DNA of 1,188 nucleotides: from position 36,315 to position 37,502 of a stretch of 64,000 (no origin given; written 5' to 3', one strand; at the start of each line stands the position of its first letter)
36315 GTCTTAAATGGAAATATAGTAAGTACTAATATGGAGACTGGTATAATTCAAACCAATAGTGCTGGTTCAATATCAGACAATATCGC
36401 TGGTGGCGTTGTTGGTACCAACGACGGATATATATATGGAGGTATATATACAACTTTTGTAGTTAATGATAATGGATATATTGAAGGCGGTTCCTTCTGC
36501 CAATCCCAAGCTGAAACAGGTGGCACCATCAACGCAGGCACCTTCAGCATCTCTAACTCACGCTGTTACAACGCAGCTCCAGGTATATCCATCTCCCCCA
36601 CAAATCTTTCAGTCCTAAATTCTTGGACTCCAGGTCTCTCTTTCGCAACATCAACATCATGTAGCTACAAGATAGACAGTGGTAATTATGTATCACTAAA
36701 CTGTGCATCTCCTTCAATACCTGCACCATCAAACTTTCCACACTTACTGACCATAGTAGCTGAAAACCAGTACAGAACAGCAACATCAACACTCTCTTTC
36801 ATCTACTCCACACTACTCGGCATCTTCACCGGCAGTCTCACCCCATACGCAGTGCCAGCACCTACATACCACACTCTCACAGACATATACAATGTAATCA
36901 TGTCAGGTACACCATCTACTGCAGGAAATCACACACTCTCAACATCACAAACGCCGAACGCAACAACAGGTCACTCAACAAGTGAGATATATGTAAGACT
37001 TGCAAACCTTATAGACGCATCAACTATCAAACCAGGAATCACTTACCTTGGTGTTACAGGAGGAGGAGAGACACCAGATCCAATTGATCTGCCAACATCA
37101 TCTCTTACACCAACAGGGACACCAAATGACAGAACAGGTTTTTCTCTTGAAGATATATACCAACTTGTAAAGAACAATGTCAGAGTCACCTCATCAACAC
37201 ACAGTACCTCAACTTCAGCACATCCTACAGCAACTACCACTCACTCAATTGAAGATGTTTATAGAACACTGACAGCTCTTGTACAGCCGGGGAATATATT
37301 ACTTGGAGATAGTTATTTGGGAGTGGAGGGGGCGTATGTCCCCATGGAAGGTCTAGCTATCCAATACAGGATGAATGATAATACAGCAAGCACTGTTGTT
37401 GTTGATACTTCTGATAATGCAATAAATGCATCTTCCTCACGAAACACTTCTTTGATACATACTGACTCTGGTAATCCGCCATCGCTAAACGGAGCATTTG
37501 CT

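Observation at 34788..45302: Two paralogous giant LamG-domain surface proteins sharing an approximately 860-bp high-identity module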

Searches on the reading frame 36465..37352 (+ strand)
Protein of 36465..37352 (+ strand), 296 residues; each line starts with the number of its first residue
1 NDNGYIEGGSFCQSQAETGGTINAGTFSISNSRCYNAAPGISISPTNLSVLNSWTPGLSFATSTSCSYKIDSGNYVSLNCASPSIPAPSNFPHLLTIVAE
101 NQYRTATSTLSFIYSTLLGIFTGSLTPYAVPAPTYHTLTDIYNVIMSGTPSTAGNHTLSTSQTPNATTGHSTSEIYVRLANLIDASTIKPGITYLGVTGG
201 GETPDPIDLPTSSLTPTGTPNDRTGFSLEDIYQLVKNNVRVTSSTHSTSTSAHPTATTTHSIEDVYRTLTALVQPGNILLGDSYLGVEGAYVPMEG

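Call 19: find_homologous_proteins(query=A1, max_evalue=0.01)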
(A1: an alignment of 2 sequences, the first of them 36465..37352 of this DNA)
Query A1 (2 sequences) (296 aa, profile of the alignment): 14 proteins with E <= 0.01 among 8000 candidates.
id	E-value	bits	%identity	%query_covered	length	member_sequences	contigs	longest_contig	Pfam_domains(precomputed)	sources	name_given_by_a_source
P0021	2.2e-92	328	52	98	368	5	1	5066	-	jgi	jgi:hypothetical protein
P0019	9.1e-86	306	99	51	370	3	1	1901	PF13385.14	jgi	jgi:hypothetical protein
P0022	3.5e-35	140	42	67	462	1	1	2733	-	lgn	-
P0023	8.2e-35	139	43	63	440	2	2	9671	PF07603.18,PF00041.28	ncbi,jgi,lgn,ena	-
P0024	2.1e-34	137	44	63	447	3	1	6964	PF07603.18,PF00041.28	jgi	jgi:hypothetical protein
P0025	2.8e-32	130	45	57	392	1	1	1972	PF07603.18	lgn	-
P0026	1.8e-28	118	42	61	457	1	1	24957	-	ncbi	-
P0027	3.8e-24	103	42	56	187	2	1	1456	-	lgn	-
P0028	5.5e-23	100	39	59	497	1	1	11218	PF03382.21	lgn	-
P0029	2.3e-8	52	39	38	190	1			-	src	-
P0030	5.0e-8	51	47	28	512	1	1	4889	PF07603.18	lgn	-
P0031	4.3e-6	44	43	26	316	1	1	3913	PF07603.18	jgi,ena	-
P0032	2.9e-3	35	34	30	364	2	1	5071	PF07603.18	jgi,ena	jgi:hypothetical protein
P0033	6.0e-3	34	44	26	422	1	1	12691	PF07603.18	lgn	-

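Call 28: search_protein_families(library=ncbifam, proteins=[P0023], max_evalue=0.1)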
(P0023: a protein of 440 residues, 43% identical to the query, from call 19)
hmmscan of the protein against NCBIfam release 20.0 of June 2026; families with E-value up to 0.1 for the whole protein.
P0023 (440 aa): 3 families
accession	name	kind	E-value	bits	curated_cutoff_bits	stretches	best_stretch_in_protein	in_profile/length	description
NF046116.1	adhesin_Lcl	equivalog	5.9e-08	31.7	500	1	368-438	362-429/431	collagen-like adhesin Lcl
NF045522.1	MXAN_2561_fam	equivalog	1.1e-06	28.4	150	1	200-291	168-261/304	MXAN_2561 family MXYO-CTERM-anchored protein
NF047850.1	Lsa25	exception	0.00052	19.9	260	1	359-438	119-207/207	surface adhesin Lsa25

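Call 39: find_related_loci(query=A1, collection=genome_contigs, flank=8000)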
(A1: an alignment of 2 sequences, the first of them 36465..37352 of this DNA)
Query A1 (296 aa) in genome_contigs; peptide patterns used: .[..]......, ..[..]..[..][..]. (x = any residue, [..] = any of these).
76 stretches matched a pattern; 2 encode a relative of the query (tblastn E <= 1e-3); 2 distinct loci.
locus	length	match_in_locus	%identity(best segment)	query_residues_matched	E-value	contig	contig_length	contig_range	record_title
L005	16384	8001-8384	29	22-139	1e-8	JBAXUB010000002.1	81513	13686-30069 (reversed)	MAG: Candidatus Taylorbacteria bacterium isolate ELA650 MAG650_2, whole genome shotgun sequence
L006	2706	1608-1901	30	53-143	8e-7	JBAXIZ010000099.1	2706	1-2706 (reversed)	MAG: bacterium isolate ELA362 MAG362_99, whole genome shotgun sequence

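Call 59: search_protein_families(library=phrogs, proteins=[P0023], max_evalue=0.01)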
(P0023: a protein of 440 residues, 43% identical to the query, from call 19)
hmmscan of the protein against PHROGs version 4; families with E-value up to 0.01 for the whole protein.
P0023 (440 aa): 4 families
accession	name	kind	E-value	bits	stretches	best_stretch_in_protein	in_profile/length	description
phrog_4245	-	unknown function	1.2e-11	45.2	1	216-439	336-578/583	-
phrog_6977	-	tail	8.7e-08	32.9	1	157-287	113-242/284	minor tail protein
phrog_1696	-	tail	4.1e-05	21.8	1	171-310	1118-1252/2079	major tail protein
phrog_16004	-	unknown function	0.0044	18.2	1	353-438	52-136/152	-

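Call 78: find_encoding_contigs(protein=P0026, flank=7000, max_places=1)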
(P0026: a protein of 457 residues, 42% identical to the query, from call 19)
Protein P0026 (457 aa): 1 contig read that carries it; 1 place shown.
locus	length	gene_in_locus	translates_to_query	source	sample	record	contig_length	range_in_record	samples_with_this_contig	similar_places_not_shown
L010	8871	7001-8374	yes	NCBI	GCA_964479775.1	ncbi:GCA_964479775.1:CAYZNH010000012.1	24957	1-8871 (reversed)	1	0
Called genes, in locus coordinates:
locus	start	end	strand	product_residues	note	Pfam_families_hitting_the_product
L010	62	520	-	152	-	-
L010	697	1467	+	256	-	PF00121:TIM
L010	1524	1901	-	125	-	PF11969:DcpS_C, PF01230:HIT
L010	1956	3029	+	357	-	PF09587:PGA_cap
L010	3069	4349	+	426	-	PF13385:Laminin_G_3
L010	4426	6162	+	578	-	PF01368:DHH, PF02272:DHHA1, PF17768:RecJ_OB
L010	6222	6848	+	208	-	-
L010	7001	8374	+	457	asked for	-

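Call 79: find_encoding_contigs(protein=P0028, flank=7000, max_places=1)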
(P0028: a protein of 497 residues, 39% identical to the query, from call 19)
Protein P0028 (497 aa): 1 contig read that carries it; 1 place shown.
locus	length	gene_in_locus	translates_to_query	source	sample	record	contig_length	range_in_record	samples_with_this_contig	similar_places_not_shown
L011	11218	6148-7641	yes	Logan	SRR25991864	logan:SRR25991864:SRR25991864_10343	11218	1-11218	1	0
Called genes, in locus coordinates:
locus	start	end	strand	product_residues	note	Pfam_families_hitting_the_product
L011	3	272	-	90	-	?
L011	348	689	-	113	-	PF03013:Pyr_excise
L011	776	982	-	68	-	PF04070:DUF378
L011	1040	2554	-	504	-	PF03116:NQR2_RnfD_RnfE, PF00175:NAD_binding_1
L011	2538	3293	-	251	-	PF02424:ApbE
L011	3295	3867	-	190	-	PF04205:FMN_bind (weak)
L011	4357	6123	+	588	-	PF07973:tRNA_SAD, PF00587:tRNA-synt_2b, PF03129:HGTP_anticodon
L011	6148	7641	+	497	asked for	PF03382:DUF285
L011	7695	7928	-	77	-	-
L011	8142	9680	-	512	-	PF18911:PKD_4 (faint)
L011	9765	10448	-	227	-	PF04203:Sortase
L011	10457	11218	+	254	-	?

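Call 80: find_encoding_contigs(protein=P0033, flank=7000, max_places=1)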
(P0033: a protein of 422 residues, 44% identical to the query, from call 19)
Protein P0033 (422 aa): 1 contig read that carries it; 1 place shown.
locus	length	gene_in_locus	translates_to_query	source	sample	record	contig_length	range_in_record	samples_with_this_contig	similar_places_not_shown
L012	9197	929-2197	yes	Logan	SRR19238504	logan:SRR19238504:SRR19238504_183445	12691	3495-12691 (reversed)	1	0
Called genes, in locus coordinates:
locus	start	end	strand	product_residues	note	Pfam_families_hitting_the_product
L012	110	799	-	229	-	PF01797:Y1_Tnp (weak)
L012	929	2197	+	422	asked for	PF07603:Lcl_C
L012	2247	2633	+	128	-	PF02452:PemK_toxin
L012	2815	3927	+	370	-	PF00078:RVT_1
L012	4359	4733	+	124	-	PF22296:bAvd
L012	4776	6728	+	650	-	PF13620:CarboxypepD_reg (weak)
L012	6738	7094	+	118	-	-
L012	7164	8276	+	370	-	PF01731:Arylesterase (faint), PF02239:Cytochrom_D1 (faint), PF10282:Lactonase (weak), PF21783:YNCE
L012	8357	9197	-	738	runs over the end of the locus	PF00082:Peptidase_S8, PF13205:Big_5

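Call 81: find_encoding_contigs(protein=P0023, flank=7000, max_places=1)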
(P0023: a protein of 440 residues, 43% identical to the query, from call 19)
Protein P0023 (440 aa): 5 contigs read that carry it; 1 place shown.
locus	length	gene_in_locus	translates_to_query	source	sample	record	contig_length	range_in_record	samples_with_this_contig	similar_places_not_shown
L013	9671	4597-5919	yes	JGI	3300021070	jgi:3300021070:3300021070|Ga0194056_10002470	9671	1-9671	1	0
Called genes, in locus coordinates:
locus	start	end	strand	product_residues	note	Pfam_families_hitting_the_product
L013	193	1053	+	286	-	PF00753:Lactamase_B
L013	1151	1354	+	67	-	-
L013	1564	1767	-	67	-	PF00830:Ribosomal_L28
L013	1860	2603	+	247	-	PF02163:Peptidase_M50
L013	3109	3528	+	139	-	PF00164:Ribosom_S12_S23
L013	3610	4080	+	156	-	PF00177:Ribosomal_S7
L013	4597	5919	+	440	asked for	PF00041:fn3, PF07603:Lcl_C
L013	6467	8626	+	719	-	PF00009:GTP_EFTU, PF03144:GTP_EFTU_D2, PF22042:EF-G_D2, PF14492:EFG_III, PF16658:RF3_C (weak), PF03764:EFG_IV, PF00679:EFG_C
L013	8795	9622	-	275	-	-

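Call 87: find_encoding_contigs(protein=P0021, flank=6000, max_places=2)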
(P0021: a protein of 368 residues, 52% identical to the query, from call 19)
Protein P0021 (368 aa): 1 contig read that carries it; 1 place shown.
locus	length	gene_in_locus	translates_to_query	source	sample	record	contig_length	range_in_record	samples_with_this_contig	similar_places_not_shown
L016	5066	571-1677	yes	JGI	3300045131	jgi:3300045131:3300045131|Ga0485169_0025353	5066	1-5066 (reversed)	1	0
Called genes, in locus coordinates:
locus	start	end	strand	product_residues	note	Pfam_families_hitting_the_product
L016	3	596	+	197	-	?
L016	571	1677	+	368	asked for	-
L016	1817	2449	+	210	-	-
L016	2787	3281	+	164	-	PF00466:Ribosomal_L10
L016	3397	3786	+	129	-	PF16320:Ribosomal_L12_N, PF00542:Ribosomal_L12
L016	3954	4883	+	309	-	-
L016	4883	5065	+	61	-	?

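Call 89: list_cluster_members(proteins=[P0023, P0026, P0031, P0036, P0042, P0044, P0045, P0059, P0099, P0035])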
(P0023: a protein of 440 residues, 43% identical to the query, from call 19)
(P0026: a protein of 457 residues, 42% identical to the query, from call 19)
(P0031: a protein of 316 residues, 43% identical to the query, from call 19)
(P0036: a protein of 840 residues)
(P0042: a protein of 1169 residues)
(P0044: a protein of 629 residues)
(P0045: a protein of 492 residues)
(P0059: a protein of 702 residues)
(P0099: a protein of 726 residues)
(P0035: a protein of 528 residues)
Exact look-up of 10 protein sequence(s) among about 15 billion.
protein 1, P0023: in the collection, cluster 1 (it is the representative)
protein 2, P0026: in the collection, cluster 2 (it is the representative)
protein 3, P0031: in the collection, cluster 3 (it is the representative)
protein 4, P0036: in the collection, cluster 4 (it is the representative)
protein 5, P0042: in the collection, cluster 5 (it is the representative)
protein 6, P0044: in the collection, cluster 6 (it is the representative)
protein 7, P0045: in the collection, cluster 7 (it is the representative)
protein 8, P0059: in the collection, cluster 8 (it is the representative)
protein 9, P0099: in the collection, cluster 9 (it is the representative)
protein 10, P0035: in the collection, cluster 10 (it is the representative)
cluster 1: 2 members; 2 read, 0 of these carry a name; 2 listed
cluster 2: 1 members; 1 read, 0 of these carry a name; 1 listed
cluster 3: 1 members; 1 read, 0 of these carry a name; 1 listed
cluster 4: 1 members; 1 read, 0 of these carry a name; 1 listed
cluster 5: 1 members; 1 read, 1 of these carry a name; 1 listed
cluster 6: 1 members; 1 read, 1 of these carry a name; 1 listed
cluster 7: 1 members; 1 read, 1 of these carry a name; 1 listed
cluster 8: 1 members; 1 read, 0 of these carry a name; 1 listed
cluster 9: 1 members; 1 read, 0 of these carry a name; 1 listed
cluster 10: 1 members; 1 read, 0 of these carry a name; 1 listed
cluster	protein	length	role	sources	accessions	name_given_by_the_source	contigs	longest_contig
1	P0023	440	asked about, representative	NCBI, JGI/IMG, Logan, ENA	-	-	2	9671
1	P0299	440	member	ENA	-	-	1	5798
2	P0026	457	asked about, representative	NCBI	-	-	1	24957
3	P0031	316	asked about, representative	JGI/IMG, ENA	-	-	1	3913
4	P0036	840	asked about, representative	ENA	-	-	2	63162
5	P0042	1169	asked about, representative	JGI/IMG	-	uncharacterized protein (TIGR02145 family)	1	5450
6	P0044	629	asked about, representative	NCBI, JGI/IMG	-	uncharacterized repeat protein (TIGR02543 family)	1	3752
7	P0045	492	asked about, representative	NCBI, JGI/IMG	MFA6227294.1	MAG: LamG-like jellyroll fold domain-containing protein [Candidatus Paceibacterota ... | hypothetical protein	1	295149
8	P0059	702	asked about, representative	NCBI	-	-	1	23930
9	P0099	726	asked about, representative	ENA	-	-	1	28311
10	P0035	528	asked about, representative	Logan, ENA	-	-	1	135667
